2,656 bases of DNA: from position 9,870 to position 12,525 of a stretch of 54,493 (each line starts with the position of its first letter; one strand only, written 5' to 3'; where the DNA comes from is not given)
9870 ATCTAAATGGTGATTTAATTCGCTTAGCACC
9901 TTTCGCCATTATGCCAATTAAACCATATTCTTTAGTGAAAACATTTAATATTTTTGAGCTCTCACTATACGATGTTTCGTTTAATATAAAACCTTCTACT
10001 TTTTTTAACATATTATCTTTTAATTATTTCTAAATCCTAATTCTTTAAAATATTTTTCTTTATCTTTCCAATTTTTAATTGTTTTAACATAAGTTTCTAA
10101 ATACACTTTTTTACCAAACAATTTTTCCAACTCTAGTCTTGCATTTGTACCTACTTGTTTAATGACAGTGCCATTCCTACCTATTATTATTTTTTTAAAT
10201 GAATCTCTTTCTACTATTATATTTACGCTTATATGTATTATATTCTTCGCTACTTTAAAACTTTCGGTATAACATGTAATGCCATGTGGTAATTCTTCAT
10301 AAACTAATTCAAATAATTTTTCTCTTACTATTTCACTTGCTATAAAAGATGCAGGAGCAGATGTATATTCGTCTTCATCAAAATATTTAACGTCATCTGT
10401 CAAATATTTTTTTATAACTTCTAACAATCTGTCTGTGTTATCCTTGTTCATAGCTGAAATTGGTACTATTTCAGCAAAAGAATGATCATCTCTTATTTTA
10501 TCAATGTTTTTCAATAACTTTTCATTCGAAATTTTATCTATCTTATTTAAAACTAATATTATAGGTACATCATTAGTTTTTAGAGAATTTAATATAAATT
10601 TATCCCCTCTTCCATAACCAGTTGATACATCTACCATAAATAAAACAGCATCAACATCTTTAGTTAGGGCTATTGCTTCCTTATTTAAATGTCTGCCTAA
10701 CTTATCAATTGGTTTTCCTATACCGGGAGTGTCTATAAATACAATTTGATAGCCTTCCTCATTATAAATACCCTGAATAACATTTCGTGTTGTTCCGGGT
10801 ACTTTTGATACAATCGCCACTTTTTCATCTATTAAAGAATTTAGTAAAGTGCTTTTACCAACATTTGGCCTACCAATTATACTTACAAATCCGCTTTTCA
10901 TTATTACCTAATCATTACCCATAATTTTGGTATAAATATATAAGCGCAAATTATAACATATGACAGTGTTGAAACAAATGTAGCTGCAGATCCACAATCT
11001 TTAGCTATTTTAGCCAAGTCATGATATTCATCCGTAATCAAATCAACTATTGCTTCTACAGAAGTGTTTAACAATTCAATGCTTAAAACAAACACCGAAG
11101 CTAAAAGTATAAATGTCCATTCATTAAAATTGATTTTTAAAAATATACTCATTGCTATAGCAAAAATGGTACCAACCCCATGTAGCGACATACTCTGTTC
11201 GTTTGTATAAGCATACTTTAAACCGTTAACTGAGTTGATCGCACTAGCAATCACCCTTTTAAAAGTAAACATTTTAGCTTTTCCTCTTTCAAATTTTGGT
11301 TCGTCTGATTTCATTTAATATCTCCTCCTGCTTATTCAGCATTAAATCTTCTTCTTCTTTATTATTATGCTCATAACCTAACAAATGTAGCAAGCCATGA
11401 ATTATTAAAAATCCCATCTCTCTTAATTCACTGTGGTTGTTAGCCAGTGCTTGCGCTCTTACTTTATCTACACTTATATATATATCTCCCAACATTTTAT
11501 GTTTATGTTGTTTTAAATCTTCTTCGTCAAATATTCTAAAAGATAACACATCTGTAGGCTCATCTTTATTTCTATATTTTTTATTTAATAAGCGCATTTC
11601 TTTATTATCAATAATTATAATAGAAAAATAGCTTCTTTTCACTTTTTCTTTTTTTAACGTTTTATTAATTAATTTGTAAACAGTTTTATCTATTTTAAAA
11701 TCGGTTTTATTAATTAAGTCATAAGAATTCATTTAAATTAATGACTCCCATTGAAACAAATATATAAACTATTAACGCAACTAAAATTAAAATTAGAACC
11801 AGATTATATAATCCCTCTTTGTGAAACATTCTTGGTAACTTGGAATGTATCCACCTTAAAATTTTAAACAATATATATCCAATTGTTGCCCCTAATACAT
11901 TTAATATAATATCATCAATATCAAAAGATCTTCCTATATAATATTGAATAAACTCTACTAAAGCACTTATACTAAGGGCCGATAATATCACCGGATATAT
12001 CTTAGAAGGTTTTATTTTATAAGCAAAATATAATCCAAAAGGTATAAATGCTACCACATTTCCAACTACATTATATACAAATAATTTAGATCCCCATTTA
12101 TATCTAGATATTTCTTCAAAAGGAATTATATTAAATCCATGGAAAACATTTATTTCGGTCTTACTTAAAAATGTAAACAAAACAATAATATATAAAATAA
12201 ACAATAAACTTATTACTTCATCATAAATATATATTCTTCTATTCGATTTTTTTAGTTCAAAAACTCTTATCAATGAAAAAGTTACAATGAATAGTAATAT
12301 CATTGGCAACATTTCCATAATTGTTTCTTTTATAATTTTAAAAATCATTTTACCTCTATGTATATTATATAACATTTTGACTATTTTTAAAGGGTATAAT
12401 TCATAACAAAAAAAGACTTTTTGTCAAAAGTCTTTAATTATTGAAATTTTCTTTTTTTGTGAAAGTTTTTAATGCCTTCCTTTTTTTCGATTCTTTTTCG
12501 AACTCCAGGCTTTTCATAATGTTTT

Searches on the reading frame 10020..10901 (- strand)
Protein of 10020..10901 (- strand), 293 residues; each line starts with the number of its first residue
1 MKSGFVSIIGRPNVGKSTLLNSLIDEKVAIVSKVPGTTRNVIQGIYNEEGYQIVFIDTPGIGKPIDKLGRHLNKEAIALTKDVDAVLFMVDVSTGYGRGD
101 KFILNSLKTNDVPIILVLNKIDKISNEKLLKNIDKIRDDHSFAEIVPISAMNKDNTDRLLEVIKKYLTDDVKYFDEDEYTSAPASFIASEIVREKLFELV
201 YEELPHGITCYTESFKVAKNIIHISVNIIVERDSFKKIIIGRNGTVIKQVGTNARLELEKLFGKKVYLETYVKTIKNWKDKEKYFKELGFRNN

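Call 20: find_related_loci(query=window:10020-10901:-, collection=genome_contigs, flank=10000)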
Query window:10020-10901:- (293 aa) in genome_contigs; peptide patterns used: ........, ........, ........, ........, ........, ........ (x = any residue, [..] = any of these).
404 stretches matched a pattern; 228 encode a relative of the query (tblastn E <= 1e-3); the best 80 are kept; 80 distinct loci.
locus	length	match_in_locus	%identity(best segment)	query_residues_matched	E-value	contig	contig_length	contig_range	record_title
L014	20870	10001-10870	65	1-290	2e-126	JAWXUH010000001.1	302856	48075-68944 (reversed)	MAG: bacterium isolate FM_44_G117_IV NODE_2_length_302857_cov_14.598224, whole genome shotgun sequence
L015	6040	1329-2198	64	1-290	9e-125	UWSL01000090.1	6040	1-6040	uncultured Tenericutes bacterium isolate UMGS1573 genome assembly, contig: NODE_1314_length_6040_cov_3.360568, whole gen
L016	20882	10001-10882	65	1-293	1e-123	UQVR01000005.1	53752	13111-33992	uncultured Tenericutes bacterium isolate UMGS686 genome assembly, contig: NODE_316_length_53752_cov_22.498668, whole gen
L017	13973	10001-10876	63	1-292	5e-124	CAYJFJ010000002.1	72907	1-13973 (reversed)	MAG TPA_asm: uncultured Muribaculaceae bacterium isolate ERP123703_co2_54 genome assembly, contig: NODE_121_length_72907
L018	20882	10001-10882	65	1-293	2e-123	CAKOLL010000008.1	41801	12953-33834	MAG: uncultured Bacilli bacterium isolate REFINED_METABAT215_TOP10_CONTIGS_1500_ASSEMBLY_K77_MERGED__Hadza_PheChl_Fiber-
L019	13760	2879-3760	65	1-293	5e-123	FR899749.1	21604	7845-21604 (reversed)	Firmicutes bacterium CAG:460 genomic scaffold, scf10, whole genome shotgun sequence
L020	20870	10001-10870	63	1-290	5e-123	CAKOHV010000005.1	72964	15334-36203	MAG: uncultured Bacilli bacterium isolate REFINED_METABAT215_TOP10_CONTIGS_1500_ASSEMBLY_K77_MERGED__Hadza_MoBio_hadza-E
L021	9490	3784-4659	62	1-292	1e-121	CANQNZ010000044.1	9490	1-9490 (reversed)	MAG: uncultured Bacilli bacterium isolate Lapin-033__bin54 genome assembly, contig: Lapin-033__NODE_6086_length_9490_cov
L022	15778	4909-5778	64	1-290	1e-121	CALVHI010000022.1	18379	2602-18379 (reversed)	MAG: uncultured Bacilli bacterium isolate BRZ_T__bin45 genome assembly, contig: BRZ_T__NODE_4496_length_18379_cov_7.1894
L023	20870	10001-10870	63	1-290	5e-121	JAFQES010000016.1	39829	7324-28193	MAG: Bacilli bacterium isolate RGIG1752 Goat_Cecum-3__c399375, whole genome shotgun sequence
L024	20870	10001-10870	63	1-290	5e-121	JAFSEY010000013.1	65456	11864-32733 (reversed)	MAG: Bacilli bacterium isolate RGIG3081 Goat_Rectum-5__c446163, whole genome shotgun sequence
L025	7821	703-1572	61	1-290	1e-120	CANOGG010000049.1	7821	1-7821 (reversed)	MAG TPA_asm: uncultured Mycoplasma sp. isolate SRR19759418_bin.41_metawrap_v1.3_MAG genome assembly, contig: NODE.11411_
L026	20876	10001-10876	61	1-292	2e-120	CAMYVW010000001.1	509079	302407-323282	MAG TPA_asm: uncultured Tenericutes bacterium isolate SRR10912535_bin.32_metaWRAP_v1.3_MAG genome assembly, contig: ERZ1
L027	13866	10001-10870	63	1-290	6e-120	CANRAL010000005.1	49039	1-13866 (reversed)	MAG: uncultured Bacilli bacterium isolate Lapin-016__bin54 genome assembly, contig: Lapin-016__NODE_602_length_49039_cov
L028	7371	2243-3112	61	1-290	7e-120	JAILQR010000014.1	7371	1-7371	MAG: Bacilli bacterium isolate RUI363 k141_2276376_flag=1_multi=9.9876_len=7371, whole genome shotgun sequence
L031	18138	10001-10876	63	1-292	2e-119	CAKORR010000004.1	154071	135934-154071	MAG: uncultured Bacilli bacterium isolate REFINED_METABAT215_TOP10_CONTIGS_1500_ASSEMBLY_K77_MERGED__Hadza_MoBio_hadza-A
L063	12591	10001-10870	60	1-290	2e-113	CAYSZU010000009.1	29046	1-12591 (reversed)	MAG TPA_asm: uncultured Muribaculaceae bacterium isolate SRP192927_co2_725 genome assembly, contig: NODE_2117_length_290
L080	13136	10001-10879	56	1-292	6e-111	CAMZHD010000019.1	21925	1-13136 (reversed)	MAG TPA_asm: uncultured Bacillales bacterium isolate SRR10912542_bin.29_metaWRAP_v1.3_MAG genome assembly, contig: ERZ14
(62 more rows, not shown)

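Call 85: search_protein_families(library=pfam, proteins=[L023:3096-3806:+, L031:3120-3905:+, L063:2488-3225:+, L020:2204-2662:+, L063:2059-2478:+, L080:3560-4240:+], max_evalue=0.01)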
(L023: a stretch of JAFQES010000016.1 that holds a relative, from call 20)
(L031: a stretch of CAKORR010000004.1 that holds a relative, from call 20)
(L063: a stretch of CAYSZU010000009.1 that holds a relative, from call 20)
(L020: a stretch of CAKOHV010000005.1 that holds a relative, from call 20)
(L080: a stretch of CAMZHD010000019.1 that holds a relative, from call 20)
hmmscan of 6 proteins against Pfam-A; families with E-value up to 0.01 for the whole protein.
L023:3096-3806:+ (236 aa): 1 family
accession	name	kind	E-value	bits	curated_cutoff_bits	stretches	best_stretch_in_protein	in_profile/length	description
PF06541.16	ABC_trans_CmpB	-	6.4e-53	179.4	25.9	1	8-161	1-150/151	Putative ABC-transporter type IV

L031:3120-3905:+ (261 aa): 1 family
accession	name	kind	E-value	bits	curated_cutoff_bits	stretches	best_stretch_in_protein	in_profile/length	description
PF06541.16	ABC_trans_CmpB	-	2.5e-51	174.2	25.9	1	28-180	2-150/151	Putative ABC-transporter type IV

L063:2488-3225:+ (245 aa): 1 family
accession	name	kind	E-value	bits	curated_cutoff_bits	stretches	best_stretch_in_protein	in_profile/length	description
PF06541.16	ABC_trans_CmpB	-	1.2e-47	162.3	25.9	1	11-164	1-150/151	Putative ABC-transporter type IV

L020:2204-2662:+ (152 aa): 0 families

L063:2059-2478:+ (139 aa): 1 family
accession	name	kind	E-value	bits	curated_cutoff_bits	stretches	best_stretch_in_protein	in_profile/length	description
PF18895.5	T4SS_pilin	-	0.0068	16.9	26.6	1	55-110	15-70/71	Type IV secretion system pilin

L080:3560-4240:+ (226 aa): 1 family
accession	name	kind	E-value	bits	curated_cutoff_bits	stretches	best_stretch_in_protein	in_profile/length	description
PF22812.1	CR_prot_dom_plant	-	0.0035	18.2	34.1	1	180-224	27-71/71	Plant cysteine-rich protein domain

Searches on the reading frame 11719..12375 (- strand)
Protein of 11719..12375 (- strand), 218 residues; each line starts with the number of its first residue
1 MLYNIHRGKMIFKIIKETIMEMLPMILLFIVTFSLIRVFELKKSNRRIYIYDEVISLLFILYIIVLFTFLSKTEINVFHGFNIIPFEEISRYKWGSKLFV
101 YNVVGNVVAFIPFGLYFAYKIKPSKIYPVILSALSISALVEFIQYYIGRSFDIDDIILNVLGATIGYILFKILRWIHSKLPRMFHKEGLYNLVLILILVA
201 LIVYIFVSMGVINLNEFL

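Call 3: search_protein_families(library=pfam, proteins=[window:11719-12375:-], max_evalue=1)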
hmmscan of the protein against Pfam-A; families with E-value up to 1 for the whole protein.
window:11719-12375:- (218 aa): 2 families
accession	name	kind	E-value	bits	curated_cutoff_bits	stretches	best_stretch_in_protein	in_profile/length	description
PF04892.17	VanZ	-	3.1e-24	86.4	30.1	1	56-173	4-125/126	VanZ like family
PF10043.14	DUF2279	-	0.019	16.1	28.6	1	130-170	49-90/91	Predicted periplasmic lipoprotein (DUF2279)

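Call 4: search_protein_families(library=ncbifam, proteins=[window:11719-12375:-], max_evalue=1)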
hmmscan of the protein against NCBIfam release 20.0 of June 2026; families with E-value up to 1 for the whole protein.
window:11719-12375:- (218 aa): 3 families
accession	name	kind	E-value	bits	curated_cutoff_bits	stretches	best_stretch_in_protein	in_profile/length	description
NF000142.1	vanZ-Pt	exception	2.1e-10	40.9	260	1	78-171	48-138/143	glycopeptide resistance protein VanZ-Pt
NF000145.1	vanZ-F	exception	0.0001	22.6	375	1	26-209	14-193/206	glycopeptide resistance protein VanZ-F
NF037970.1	vanZ_1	subfamily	0.083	13.6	20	1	115-163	55-109/109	VanZ family protein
